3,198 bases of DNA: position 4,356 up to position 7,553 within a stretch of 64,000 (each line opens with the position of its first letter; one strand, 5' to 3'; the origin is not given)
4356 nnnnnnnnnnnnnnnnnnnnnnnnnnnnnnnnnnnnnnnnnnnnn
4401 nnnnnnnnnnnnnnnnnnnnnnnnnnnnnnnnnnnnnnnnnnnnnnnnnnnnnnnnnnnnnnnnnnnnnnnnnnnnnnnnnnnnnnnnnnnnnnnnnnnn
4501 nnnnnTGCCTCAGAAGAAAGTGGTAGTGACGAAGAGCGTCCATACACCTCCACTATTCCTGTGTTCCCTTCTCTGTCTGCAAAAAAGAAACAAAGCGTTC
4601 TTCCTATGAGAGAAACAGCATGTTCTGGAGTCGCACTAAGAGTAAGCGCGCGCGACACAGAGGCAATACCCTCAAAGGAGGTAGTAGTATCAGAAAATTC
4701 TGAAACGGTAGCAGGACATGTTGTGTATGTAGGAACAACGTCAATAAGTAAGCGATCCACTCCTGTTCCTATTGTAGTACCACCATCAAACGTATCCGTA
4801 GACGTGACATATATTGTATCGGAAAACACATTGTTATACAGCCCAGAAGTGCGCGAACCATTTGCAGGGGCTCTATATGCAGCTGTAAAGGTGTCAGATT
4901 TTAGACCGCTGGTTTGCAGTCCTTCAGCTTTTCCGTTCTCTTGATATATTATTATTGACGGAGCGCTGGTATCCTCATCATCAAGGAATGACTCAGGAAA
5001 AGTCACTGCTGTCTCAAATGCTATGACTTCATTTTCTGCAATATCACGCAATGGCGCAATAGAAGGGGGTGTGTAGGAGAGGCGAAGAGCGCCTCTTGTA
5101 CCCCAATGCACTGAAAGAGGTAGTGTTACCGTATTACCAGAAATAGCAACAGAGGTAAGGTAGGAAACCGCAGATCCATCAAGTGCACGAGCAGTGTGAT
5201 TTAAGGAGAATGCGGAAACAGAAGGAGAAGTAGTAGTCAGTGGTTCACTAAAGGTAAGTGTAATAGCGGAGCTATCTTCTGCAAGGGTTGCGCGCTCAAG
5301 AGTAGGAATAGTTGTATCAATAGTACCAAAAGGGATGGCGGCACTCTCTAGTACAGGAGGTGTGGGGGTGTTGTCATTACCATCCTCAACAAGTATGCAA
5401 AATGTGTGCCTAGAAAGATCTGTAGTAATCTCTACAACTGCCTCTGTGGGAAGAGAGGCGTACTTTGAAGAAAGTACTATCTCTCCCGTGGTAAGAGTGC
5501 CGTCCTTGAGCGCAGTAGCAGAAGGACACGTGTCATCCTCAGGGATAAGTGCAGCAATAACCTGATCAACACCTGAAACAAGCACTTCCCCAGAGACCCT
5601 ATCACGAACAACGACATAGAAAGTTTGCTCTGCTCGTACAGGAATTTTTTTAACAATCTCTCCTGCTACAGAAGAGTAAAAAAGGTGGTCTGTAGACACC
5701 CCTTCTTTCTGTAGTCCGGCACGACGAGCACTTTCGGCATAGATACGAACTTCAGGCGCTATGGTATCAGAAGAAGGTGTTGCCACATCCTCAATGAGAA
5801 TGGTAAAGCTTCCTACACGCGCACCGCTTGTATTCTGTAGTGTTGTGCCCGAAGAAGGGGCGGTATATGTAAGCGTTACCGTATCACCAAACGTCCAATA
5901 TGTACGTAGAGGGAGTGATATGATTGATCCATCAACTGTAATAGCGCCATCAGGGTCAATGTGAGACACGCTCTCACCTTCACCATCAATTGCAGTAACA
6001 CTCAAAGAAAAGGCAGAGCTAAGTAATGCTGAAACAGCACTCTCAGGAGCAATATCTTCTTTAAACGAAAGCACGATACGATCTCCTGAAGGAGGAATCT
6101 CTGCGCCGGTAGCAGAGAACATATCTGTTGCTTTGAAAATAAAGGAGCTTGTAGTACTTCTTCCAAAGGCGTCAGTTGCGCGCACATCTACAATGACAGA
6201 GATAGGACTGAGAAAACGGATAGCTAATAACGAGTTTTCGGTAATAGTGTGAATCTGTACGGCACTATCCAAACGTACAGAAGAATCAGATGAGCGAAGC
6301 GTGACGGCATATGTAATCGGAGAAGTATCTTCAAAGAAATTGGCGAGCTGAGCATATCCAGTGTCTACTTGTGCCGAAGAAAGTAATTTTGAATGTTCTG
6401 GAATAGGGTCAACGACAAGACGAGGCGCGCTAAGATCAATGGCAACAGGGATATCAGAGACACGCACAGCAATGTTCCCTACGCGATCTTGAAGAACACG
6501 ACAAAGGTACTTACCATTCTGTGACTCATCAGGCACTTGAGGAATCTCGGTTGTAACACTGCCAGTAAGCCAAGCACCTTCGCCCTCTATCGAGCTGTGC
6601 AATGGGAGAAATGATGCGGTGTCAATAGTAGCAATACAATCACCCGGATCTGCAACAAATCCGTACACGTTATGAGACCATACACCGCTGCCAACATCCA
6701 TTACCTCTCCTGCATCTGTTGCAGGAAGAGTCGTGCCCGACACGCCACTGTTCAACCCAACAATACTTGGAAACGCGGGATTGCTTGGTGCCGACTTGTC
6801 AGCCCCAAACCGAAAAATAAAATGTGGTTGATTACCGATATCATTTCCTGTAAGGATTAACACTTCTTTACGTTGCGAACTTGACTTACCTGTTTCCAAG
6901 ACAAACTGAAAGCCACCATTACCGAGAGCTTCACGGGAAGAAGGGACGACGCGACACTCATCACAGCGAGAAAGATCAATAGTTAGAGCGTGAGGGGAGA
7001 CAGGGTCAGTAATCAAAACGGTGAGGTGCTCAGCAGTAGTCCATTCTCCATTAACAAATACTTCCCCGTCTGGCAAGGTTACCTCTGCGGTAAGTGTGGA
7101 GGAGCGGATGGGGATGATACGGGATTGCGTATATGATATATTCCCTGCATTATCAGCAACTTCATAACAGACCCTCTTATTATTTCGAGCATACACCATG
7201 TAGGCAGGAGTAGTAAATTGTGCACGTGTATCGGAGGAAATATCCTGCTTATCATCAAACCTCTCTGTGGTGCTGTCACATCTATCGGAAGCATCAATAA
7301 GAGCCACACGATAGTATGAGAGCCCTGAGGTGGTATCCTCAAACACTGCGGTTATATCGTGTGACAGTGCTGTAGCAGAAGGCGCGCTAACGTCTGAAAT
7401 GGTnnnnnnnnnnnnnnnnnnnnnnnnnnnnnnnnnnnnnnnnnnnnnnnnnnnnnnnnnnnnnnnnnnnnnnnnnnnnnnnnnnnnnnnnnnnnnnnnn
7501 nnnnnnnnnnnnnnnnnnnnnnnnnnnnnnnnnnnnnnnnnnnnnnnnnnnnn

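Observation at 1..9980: Giant repetitive surface protein with DGYIN/Cys-pair Ig-like modules and a near-perfect 1161-bp intragenic tandem duplication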

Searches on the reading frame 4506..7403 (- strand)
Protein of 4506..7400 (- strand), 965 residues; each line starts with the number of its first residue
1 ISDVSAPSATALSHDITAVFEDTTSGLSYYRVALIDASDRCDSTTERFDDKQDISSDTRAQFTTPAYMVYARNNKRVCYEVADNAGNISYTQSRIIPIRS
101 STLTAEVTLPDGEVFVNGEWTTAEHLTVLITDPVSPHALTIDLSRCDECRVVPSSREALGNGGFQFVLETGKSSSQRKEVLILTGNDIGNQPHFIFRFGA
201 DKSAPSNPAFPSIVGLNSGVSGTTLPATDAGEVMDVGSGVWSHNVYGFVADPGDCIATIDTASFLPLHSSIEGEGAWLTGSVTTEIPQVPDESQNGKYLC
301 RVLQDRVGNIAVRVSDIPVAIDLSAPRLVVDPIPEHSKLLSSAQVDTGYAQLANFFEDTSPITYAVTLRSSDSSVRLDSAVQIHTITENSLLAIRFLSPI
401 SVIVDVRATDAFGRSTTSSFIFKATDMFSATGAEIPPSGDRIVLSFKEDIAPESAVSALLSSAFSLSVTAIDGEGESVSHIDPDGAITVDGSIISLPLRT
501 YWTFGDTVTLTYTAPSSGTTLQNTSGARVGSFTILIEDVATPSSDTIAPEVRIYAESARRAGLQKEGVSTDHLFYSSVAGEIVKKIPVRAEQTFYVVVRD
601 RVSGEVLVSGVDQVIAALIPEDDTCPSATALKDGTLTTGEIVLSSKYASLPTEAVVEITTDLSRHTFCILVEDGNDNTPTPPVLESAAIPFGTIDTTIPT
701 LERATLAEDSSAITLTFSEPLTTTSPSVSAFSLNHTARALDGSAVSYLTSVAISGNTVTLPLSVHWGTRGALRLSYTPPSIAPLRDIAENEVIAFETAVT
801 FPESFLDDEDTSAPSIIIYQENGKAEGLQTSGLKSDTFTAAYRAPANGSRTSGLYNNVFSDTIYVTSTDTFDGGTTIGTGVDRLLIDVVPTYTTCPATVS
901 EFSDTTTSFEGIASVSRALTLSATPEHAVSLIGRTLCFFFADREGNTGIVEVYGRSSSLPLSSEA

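Call 54: search_solved_structures(query=window:4506-7400:-, max_evalue=1)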
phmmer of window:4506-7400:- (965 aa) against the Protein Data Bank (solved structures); distinct sequences matched with E-value up to 1: 0.

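Call 98: search_solved_structures(query=A4, max_evalue=1)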
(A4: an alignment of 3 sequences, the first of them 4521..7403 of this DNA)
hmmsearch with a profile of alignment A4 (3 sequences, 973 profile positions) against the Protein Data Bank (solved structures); distinct sequences matched with E-value up to 1: 0.

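Call 99: find_homologous_proteins(query=A4, max_evalue=0.001)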
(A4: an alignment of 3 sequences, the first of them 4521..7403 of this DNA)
Query A4 (3 sequences): 8000 candidates shared short words with the query, none scored E <= 0.001.
